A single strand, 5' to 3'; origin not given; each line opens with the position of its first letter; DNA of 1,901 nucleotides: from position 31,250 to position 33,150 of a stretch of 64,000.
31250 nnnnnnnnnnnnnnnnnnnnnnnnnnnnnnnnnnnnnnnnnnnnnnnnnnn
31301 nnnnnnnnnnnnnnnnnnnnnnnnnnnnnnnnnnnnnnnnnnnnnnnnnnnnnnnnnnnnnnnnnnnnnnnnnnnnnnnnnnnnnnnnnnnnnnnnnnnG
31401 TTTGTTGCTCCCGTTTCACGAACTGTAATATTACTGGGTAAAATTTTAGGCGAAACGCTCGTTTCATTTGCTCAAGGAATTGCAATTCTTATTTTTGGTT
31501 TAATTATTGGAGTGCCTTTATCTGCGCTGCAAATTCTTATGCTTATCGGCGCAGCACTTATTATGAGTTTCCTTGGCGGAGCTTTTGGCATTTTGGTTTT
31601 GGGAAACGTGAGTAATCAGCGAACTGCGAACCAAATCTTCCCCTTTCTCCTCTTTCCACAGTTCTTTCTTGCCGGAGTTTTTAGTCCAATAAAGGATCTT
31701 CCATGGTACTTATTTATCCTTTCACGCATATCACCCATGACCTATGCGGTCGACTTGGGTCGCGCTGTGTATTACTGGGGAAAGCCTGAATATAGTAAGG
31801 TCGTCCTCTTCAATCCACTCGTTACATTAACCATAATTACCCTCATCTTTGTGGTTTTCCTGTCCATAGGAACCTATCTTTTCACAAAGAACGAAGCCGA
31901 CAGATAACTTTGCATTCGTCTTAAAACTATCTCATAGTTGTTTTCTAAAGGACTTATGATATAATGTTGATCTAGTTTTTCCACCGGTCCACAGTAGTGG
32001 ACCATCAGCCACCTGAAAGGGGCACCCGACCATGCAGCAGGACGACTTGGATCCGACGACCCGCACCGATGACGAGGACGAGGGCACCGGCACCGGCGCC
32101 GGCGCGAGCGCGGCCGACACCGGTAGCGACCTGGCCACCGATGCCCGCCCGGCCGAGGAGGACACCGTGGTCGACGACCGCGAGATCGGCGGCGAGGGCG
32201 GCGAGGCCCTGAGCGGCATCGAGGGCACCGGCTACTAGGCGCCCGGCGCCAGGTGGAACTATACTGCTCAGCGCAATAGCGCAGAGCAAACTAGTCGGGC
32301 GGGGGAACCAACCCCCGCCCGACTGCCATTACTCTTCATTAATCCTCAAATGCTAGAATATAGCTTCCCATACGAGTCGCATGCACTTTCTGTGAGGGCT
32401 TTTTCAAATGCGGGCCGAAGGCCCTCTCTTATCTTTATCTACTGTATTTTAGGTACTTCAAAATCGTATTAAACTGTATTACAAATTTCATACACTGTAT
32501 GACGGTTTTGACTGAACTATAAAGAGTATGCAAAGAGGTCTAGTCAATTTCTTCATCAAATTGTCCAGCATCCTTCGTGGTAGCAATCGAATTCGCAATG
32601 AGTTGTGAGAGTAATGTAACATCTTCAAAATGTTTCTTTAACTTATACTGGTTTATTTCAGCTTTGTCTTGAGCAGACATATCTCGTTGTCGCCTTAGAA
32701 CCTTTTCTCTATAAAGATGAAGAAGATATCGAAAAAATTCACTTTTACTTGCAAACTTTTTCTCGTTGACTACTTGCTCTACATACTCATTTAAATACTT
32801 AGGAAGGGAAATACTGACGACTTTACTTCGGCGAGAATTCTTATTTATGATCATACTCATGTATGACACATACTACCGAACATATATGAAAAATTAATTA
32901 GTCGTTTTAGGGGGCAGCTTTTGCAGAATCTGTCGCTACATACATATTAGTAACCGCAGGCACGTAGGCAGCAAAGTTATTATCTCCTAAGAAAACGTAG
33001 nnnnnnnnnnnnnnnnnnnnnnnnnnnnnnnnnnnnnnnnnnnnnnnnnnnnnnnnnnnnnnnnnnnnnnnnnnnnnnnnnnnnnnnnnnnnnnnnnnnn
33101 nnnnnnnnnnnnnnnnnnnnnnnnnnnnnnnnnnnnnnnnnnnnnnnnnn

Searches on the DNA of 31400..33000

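Call 105: search_rna_families(source=window, start=31400, end=33000, threshold=evalue, max_evalue=0.1)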
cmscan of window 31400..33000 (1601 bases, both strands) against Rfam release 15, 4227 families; matches with E-value up to 0.1: 0.
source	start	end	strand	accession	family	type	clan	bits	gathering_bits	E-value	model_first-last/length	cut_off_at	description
